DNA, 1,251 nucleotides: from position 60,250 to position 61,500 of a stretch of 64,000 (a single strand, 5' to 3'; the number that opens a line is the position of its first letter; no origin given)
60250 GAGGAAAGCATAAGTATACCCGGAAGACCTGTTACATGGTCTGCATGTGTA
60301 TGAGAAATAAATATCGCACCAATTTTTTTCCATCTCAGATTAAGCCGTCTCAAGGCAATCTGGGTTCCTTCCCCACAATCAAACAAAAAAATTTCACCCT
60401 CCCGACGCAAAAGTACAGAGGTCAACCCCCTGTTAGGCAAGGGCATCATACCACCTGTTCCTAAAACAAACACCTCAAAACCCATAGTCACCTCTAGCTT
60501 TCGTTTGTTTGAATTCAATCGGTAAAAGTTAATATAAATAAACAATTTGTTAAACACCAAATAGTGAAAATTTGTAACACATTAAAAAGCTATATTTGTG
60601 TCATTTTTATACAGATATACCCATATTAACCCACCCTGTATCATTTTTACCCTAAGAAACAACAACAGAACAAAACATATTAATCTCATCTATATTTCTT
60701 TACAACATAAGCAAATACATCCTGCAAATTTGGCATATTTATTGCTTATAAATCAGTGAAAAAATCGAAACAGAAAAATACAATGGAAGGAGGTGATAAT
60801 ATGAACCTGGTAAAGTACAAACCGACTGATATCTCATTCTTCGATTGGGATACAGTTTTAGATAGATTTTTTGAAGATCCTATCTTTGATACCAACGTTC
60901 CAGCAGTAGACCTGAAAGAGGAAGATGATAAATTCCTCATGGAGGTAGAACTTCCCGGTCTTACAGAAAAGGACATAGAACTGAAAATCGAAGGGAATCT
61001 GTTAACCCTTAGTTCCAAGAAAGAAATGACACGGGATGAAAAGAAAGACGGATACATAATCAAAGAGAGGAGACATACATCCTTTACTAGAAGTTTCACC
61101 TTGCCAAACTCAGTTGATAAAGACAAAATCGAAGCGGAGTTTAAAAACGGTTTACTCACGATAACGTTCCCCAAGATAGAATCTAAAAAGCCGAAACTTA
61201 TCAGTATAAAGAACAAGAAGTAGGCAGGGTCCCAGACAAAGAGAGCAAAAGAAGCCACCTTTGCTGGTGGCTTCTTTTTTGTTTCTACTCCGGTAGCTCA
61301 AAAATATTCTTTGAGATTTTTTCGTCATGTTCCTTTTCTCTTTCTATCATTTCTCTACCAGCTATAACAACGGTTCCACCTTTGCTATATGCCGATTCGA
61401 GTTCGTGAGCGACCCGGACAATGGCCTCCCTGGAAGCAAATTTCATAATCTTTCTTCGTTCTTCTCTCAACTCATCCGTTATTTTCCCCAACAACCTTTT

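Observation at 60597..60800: sigma54-type promoter with paired upstream direct repeats in front of hsp20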

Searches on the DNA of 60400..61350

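Call 35: search_rna_families(source=window, start=60400, end=61350, threshold=evalue, max_evalue=1)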
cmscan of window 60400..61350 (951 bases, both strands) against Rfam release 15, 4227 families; matches with E-value up to 1: 2.
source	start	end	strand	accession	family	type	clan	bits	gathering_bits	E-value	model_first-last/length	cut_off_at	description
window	61208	61280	+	RF01859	Phe_leader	Cis-reg; leader;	-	22.2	55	0.46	1-125/125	no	Phenylalanine leader peptide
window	61241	61323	-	RF01409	STnc250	Gene; sRNA;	-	19.9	42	0.31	1-94/94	no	STnc250 Hfq binding RNA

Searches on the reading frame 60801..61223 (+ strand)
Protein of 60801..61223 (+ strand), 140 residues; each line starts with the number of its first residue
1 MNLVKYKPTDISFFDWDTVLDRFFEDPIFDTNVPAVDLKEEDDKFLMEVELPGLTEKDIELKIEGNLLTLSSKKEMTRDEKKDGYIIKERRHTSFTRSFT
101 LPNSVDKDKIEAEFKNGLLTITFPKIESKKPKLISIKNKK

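Call 10: find_encoding_contigs(protein=window:60801-61223:+, flank=10000, max_places=10)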
Protein window:60801-61223:+ (140 aa): 5 contigs read that carry it; 3 places shown.
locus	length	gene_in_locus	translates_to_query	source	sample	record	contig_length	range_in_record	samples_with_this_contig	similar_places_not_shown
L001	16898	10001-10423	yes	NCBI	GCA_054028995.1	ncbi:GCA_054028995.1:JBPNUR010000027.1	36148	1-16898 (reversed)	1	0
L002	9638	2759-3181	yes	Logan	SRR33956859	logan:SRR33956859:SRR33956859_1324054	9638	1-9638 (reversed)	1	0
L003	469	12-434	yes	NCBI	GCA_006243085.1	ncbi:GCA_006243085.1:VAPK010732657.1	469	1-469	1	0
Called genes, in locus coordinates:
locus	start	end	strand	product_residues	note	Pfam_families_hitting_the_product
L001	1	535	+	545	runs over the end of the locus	PF01973:MptE-like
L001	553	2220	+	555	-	PF20157:Maf_flag10_N (faint), PF01973:MptE-like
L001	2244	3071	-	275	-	PF01875:Memo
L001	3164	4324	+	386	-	PF00990:GGDEF (faint)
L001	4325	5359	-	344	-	PF14238:DUF4340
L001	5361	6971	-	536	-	PF23357:DUF7088, PF09822:ABC_transp_aux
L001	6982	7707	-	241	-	PF01061:ABC2_membrane (weak), PF12679:ABC2_membrane_2, PF12698:ABC2_membrane_3, PF12730:ABC2_membrane_4 (weak)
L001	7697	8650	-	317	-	PF00005:ABC_tran, PF13304:AAA_21 (weak)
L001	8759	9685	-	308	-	PF23023:Anti-Pycsar_Apyc1, PF00753:Lactamase_B, PF13691:Lactamase_B_4 (weak), PF12706:Lactamase_B_2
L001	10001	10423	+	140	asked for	PF00011:HSP20, PF17886:ArsA_HSP20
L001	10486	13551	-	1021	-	PF00675:Peptidase_M16 (weak), PF05193:Peptidase_M16_C, PF08367:M16C_assoc, PF22516:PreP_C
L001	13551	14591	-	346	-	PF00155:Aminotran_1_2 (weak), PF01212:Beta_elim_lyase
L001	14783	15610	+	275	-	PF00106:adh_short, PF08659:KR, PF13561:adh_short_C2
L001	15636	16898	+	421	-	?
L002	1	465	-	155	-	?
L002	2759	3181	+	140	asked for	PF00011:HSP20, PF17886:ArsA_HSP20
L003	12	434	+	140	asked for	PF00011:HSP20, PF17886:ArsA_HSP20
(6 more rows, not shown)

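Call 11: find_homologous_proteins(query=window:60801-61223:+, max_evalue=1e-10)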
Query window:60801-61223:+ (140 aa): 264 proteins with E <= 1e-10 among 287 candidates; the best 120 are listed.
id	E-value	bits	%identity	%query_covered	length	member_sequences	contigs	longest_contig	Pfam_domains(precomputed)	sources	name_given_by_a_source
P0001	9.6e-76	270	88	99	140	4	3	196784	PF00011.28,PF17886.8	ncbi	-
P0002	7.0e-75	267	88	99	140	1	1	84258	PF00011.28,PF17886.8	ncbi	-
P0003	1.4e-64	234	78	98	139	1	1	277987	PF00011.28,PF17886.8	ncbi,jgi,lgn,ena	-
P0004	3.0e-50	188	66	99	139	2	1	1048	PF00011.28,PF17886.8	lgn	-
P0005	3.6e-48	181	63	99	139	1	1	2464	PF00011.28,PF17886.8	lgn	-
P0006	1.7e-45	172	63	99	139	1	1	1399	PF00011.28,PF17886.8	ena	-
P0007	1.3e-44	169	56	99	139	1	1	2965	PF00011.28,PF17886.8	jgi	jgi:HSP20 family protein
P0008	2.2e-44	169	57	97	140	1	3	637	PF00011.28,PF17886.8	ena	-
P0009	6.2e-44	167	57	97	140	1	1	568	PF00011.28,PF17886.8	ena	-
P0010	7.1e-44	167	57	98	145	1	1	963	PF00011.28,PF17886.8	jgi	jgi:HSP20 family protein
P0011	9.9e-44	167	57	100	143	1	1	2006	PF00011.28,PF17886.8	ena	-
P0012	1.3e-43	166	56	98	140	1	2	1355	PF00011.28,PF17886.8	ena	-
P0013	1.4e-43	166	57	97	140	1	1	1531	PF00011.28,PF17886.8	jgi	jgi:HSP20 family protein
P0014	1.8e-43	166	56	98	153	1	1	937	PF00011.28,PF17886.8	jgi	jgi:HSP20 family protein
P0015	1.9e-43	166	57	97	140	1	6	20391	PF00011.28,PF17886.8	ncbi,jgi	jgi:HSP20 family protein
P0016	2.4e-43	165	55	98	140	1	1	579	PF00011.28,PF17886.8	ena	-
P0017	2.7e-43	165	57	97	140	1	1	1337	PF00011.28,PF17886.8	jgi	jgi:HSP20 family protein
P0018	3.0e-43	165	56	98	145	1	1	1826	PF00011.28,PF17886.8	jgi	jgi:HSP20 family protein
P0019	3.7e-43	165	58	99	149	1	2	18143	PF00011.28,PF17886.8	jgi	jgi:HSP20 family protein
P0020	3.8e-43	165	57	97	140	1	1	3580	PF00011.28,PF17886.8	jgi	jgi:HSP20 family protein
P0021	4.1e-43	165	57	91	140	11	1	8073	PF00011.28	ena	-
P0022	4.2e-43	165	55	99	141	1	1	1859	PF00011.28,PF17886.8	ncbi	-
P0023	4.6e-43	164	59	99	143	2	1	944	PF00011.28,PF17886.8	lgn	-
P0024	5.4e-43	164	57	97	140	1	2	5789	PF00011.28,PF17886.8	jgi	jgi:HSP20 family protein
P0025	7.2e-43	164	57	97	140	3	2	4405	PF00011.28,PF17886.8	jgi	jgi:HSP20 family protein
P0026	7.3e-43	164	57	97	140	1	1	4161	PF00011.28,PF17886.8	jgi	-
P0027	8.3e-43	164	57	97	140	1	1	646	PF00011.28,PF17886.8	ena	-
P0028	9.0e-43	163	55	97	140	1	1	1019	PF00011.28,PF17886.8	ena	-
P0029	9.2e-43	163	54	99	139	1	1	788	PF00011.28,PF17886.8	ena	-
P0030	9.7e-43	163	56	97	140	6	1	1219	PF00011.28,PF17886.8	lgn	-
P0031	1.2e-42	163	56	96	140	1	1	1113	PF00011.28,PF17886.8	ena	-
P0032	1.2e-42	163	56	99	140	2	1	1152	PF00011.28,PF17886.8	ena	-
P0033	1.2e-42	163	55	97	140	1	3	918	PF00011.28,PF17886.8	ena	-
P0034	1.3e-42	163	55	97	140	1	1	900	PF00011.28,PF17886.8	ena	-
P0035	1.4e-42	163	54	98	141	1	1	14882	PF00011.28,PF17886.8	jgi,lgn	-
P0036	1.4e-42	163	55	97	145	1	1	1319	PF00011.28,PF17886.8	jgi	jgi:HSP20 family protein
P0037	1.6e-42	163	55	97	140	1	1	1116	PF00011.28,PF17886.8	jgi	-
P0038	1.7e-42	163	55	96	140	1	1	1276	PF00011.28,PF17886.8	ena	-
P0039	1.9e-42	162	56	96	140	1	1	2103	PF00011.28,PF17886.8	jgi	-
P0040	2.3e-42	162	55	98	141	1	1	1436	PF00011.28,PF17886.8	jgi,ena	-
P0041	2.3e-42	162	57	97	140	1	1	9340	PF00011.28,PF17886.8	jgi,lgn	jgi:HSP20 family protein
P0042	2.3e-42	162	55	98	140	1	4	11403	PF00011.28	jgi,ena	jgi:HSP20 family protein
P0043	2.5e-42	162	57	96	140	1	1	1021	PF00011.28,PF17886.8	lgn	-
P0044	2.9e-42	162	55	98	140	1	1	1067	PF00011.28,PF17886.8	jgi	jgi:HSP20 family protein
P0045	3.4e-42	162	56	98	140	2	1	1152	PF00011.28,PF17886.8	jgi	jgi:HSP20 family protein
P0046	3.4e-42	162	56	91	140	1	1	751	PF00011.28,PF17886.8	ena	-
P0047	3.6e-42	162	55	97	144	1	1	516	PF00011.28,PF17886.8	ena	-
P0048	3.8e-42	161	55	98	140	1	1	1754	PF00011.28,PF17886.8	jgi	jgi:HSP20 family protein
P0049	4.1e-42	161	57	96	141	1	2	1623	PF00011.28,PF17886.8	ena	-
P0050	5.4e-42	161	55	98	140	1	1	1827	PF00011.28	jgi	jgi:HSP20 family protein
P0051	5.7e-42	161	53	99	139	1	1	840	PF00011.28,PF17886.8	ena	-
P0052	5.8e-42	161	56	83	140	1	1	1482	PF00011.28,PF17886.8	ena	-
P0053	6.5e-42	161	54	99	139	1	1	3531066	PF00011.28,PF17886.8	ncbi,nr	ncbi:MAG: Hsp20/alpha crystallin family protein [Spirochaetota bacterium]|nr:MAG: Hsp20/alpha crysta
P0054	6.6e-42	161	55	97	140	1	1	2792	PF00011.28,PF17886.8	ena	-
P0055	6.8e-42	161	54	97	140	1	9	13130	PF00011.28,PF17886.8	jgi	jgi:HSP20 family protein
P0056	7.0e-42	161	54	98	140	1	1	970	PF00011.28,PF17886.8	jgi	-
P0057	8.1e-42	160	54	97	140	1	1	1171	PF00011.28,PF17886.8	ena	-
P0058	8.3e-42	160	55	98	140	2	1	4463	PF00011.28,PF17886.8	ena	-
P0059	8.4e-42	160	55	98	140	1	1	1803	PF00011.28,PF17886.8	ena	-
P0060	8.6e-42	160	57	97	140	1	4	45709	PF00011.28,PF17886.8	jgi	jgi:HSP20 family protein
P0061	8.6e-42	160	55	96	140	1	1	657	PF00011.28,PF17886.8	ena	-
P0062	8.7e-42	160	56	97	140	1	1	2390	PF00011.28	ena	-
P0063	9.5e-42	160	55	98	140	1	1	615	PF00011.28,PF17886.8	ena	-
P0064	9.7e-42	160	54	97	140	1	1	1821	PF00011.28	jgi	jgi:HSP20 family protein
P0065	9.7e-42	160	59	99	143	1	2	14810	PF00011.28,PF17886.8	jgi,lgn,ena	-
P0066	1.2e-41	160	56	97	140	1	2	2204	PF00011.28,PF17886.8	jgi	jgi:HSP20 family protein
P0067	1.3e-41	160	54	97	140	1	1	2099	PF00011.28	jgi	jgi:HSP20 family protein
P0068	1.3e-41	160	53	97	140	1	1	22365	PF00011.28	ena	-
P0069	1.3e-41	160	55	98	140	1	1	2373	PF00011.28,PF17886.8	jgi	jgi:HSP20 family protein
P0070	1.4e-41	160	56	99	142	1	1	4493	PF00011.28,PF17886.8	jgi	jgi:HSP20 family protein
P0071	1.4e-41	160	53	97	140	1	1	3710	PF00011.28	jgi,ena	-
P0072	1.6e-41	159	54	97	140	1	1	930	PF00011.28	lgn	-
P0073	1.7e-41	159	54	98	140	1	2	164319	PF00011.28,PF17886.8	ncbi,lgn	-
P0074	1.7e-41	159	54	97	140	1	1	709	PF00011.28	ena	-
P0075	1.9e-41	159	59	99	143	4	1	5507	PF00011.28,PF17886.8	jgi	jgi:HSP20 family protein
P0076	2.0e-41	159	54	97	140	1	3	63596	PF00011.28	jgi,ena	jgi:HSP20 family protein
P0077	2.2e-41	159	54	98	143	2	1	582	PF00011.28,PF17886.8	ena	-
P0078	2.5e-41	159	54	98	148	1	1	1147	PF00011.28,PF17886.8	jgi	jgi:HSP20 family protein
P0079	2.5e-41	159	53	97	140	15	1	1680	PF00011.28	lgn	-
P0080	2.7e-41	159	54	97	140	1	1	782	PF00011.28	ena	-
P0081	2.7e-41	159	52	97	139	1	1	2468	PF00011.28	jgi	jgi:HSP20 family protein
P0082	3.1e-41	158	54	98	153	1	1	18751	PF00011.28,PF17886.8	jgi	jgi:HSP20 family protein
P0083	3.2e-41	158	54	98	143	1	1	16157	PF00011.28,PF17886.8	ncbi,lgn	ncbi:MAG: Hsp20/alpha crystallin family protein [Spirochaetales bacterium]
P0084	3.2e-41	158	55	98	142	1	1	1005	PF00011.28,PF17886.8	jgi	-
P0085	3.2e-41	158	58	99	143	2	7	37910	PF00011.28,PF17886.8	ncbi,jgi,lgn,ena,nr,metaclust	ncbi:MAG: hypothetical protein AMS17_13930 [Spirochaetes bacterium DG_61]|jgi:HSP20 family protein|n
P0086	3.5e-41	158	53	97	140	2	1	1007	PF00011.28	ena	-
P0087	3.6e-41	158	53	97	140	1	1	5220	PF00011.28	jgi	jgi:HSP20 family protein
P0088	3.7e-41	158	53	97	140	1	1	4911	PF00011.28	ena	-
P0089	3.9e-41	158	52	97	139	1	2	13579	PF00011.28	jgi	jgi:HSP20 family protein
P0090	4.1e-41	158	53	97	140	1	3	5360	PF00011.28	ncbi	-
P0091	4.2e-41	158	54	97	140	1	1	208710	PF00011.28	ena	-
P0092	4.5e-41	158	55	96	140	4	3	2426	PF00011.28,PF17886.8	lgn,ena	-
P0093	4.6e-41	158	54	97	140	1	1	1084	PF00011.28,PF17886.8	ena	-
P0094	6.1e-41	158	58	99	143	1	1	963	PF00011.28,PF17886.8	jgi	jgi:HSP20 family protein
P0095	6.5e-41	157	53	97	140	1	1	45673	PF00011.28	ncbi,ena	-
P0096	6.5e-41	157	53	98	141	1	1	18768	PF00011.28,PF17886.8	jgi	jgi:HSP20 family protein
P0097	6.6e-41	157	58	99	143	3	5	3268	PF00011.28,PF17886.8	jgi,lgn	jgi:HSP20 family protein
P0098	7.2e-41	157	56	97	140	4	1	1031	PF00011.28,PF17886.8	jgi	jgi:HSP20 family protein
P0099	7.3e-41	157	53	97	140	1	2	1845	PF00011.28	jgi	jgi:HSP20 family protein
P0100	9.0e-41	157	51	97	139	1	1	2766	PF00011.28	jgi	jgi:HSP20 family protein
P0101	9.4e-41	157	53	97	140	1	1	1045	PF00011.28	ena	-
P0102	9.5e-41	157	53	96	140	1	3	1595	PF00011.28,PF17886.8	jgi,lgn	jgi:HSP20 family protein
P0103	1.1e-40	157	57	99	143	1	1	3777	PF00011.28,PF17886.8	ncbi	-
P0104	1.2e-40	157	56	99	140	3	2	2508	PF00011.28,PF17886.8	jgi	-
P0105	1.2e-40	157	56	99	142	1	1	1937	PF00011.28,PF17886.8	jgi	jgi:HSP20 family protein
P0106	1.2e-40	157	53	97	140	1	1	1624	PF00011.28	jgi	-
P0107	1.3e-40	156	53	97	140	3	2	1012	PF00011.28,PF17886.8,PF18201.8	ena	-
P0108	1.4e-40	156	51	97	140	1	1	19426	PF00011.28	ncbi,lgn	-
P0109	1.5e-40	156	51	98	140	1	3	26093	PF00011.28,PF17886.8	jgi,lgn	jgi:HSP20 family protein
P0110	1.6e-40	156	54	97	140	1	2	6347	PF00011.28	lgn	-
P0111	1.6e-40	156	54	96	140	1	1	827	PF00011.28,PF17886.8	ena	-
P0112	1.7e-40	156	54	98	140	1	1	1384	PF00011.28,PF17886.8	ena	-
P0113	1.8e-40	156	53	97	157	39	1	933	PF00011.28,PF17886.8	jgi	jgi:HSP20 family protein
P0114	2.1e-40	156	51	98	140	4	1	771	PF00011.28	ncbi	-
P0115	2.3e-40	156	54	97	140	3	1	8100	PF00011.28,PF17886.8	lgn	-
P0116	2.4e-40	156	54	98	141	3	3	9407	PF00011.28,PF17886.8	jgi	jgi:HSP20 family protein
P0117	2.4e-40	156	52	97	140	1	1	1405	PF00011.28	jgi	-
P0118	2.5e-40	156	53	98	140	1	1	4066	PF00011.28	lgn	-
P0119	2.6e-40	156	54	97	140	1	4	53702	PF00011.28,PF17886.8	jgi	-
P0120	3.0e-40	155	54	97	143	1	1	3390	PF00011.28,PF17886.8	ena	-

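Call 13: find_related_loci(query=A1, collection=genome_contigs, flank=4000)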
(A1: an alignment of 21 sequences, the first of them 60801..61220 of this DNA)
Query A1 (140 aa) in genome_contigs; peptide patterns used: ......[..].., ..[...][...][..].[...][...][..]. (x = any residue, [..] = any of these).
322 stretches matched a pattern; 281 encode a relative of the query (tblastn E <= 1e-3); the best 80 are kept; 80 distinct loci.
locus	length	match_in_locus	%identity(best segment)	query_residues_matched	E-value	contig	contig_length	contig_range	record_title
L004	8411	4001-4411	78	1-137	5e-64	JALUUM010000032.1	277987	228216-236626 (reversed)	MAG: Spirochaetales bacterium isolate 128-326_metabat1_scaf2bin.014 128-326_scaffold_3_c1, whole genome shotgun sequence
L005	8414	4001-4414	64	1-138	3e-56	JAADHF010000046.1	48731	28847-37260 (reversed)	MAG: Spirochaetota bacterium isolate M_MetaBat.164 contig-127_542, whole genome shotgun sequence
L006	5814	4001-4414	64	1-138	4e-50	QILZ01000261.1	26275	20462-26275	MAG: Spirochaetales bacterium isolate SZUA-6 Ga0063293_10003069, whole genome shotgun sequence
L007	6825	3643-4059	64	1-138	9e-50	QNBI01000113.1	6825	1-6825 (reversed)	MAG: Spirochaetes bacterium isolate B123_G9 B123_Guay9_scaffold_18243, whole genome shotgun sequence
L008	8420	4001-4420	54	2-138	1e-47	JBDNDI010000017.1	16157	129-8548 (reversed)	MAG: Spirochaetales bacterium isolate RM_bin7_OCT21 C17, whole genome shotgun sequence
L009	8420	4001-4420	53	1-138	1e-47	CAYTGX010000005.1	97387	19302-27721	MAG TPA_asm: uncultured Spirochaetaceae bacterium isolate binchicken_co54_275 genome assembly, contig: NODE_285_length_9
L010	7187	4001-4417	54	2-137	6e-47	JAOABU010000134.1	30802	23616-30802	MAG: Spirochaetes bacterium isolate SKW186 k141_1216890, whole genome shotgun sequence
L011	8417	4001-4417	54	1-139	2e-47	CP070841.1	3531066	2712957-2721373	MAG: Spirochaetota bacterium isolate bin100 chromosome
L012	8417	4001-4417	53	2-137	1e-46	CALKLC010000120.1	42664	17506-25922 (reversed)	MAG: uncultured Spirochaetales bacterium isolate R1_Bin_Bin_54_1 genome assembly, contig: c_000002151117, whole genome s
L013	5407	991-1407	53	2-137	4e-46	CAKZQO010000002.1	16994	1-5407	MAG TPA_asm: uncultured Spirochaeta sp. isolate SRR5214706_bin.118_CONCOCT_v1.1_MAG genome assembly, contig: ERZ1744544.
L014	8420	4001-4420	54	1-139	1e-45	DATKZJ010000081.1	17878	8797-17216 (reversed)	MAG TPA_asm: Spirochaetota bacterium isolate SMAG_U14242 k141_4059243, whole genome shotgun sequence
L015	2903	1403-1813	53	2-138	2e-45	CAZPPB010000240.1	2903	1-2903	MAG TPA_asm: uncultured Spirochaetaceae bacterium isolate binchicken_co129_744 genome assembly, contig: NODE_141154_leng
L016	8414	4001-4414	54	1-137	5e-45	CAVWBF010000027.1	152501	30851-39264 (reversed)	MAG: uncultured Spirochaetota bacterium isolate MFD03726.bin.4.276 genome assembly, contig: contig_93021, whole genome s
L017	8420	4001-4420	56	1-139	1e-44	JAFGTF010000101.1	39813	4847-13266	MAG: Spirochaetes bacterium isolate Zod_Metabat.958 k87_10129595, whole genome shotgun sequence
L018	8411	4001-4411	55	1-137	4e-44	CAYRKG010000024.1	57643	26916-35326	MAG TPA_asm: uncultured Spirochaetota bacterium isolate SRP323688_co1_269 genome assembly, contig: NODE_1043_length_5764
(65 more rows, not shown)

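Call 64: find_encoding_contigs(protein=P0001, flank=1500, max_places=2)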
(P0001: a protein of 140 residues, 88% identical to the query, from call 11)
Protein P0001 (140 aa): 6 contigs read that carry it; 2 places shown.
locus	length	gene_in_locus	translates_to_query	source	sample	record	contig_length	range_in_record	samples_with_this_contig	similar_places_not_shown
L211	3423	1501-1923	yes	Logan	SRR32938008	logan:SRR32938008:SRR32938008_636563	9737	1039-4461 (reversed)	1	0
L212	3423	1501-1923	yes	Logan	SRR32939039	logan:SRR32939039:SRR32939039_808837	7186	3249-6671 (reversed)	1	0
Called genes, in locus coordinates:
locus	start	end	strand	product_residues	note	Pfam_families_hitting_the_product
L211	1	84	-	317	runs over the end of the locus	PF00005:ABC_tran, PF13304:AAA_21 (weak), PF13732:DrrA1-3_C (weak)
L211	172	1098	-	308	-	PF23023:Anti-Pycsar_Apyc1, PF00753:Lactamase_B, PF13691:Lactamase_B_4 (weak), PF12706:Lactamase_B_2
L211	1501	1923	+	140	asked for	PF00011:HSP20, PF17886:ArsA_HSP20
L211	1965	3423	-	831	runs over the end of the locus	?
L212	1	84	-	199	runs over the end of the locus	?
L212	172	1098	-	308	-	PF23023:Anti-Pycsar_Apyc1, PF00753:Lactamase_B, PF13691:Lactamase_B_4 (weak), PF12706:Lactamase_B_2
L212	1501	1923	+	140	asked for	PF00011:HSP20, PF17886:ArsA_HSP20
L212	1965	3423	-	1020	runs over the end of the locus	PF00675:Peptidase_M16 (faint), PF05193:Peptidase_M16_C, PF08367:M16C_assoc, PF22516:PreP_C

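Call 65: find_encoding_contigs(protein=P0002, flank=1500, max_places=2)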
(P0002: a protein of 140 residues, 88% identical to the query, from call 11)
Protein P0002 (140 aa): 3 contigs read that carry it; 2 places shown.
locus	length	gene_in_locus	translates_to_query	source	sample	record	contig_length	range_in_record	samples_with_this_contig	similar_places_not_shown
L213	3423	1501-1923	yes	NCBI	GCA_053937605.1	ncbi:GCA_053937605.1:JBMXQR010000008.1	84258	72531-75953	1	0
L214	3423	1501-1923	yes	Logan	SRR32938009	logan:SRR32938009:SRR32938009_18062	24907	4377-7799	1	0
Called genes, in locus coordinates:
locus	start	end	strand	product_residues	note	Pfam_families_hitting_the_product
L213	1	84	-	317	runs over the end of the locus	PF00005:ABC_tran, PF13304:AAA_21 (weak), PF13732:DrrA1-3_C (weak)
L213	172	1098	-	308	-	PF23023:Anti-Pycsar_Apyc1, PF00753:Lactamase_B, PF13691:Lactamase_B_4 (weak), PF12706:Lactamase_B_2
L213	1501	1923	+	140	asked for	PF00011:HSP20, PF17886:ArsA_HSP20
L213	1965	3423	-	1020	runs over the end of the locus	PF00675:Peptidase_M16 (faint), PF05193:Peptidase_M16_C, PF08367:M16C_assoc, PF22516:PreP_C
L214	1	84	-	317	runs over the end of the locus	PF00005:ABC_tran, PF13304:AAA_21 (weak), PF13732:DrrA1-3_C (weak)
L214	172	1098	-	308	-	PF23023:Anti-Pycsar_Apyc1, PF00753:Lactamase_B, PF13691:Lactamase_B_4 (weak), PF12706:Lactamase_B_2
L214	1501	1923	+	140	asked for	PF00011:HSP20, PF17886:ArsA_HSP20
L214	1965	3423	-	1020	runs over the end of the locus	PF00675:Peptidase_M16 (faint), PF05193:Peptidase_M16_C, PF08367:M16C_assoc, PF22516:PreP_C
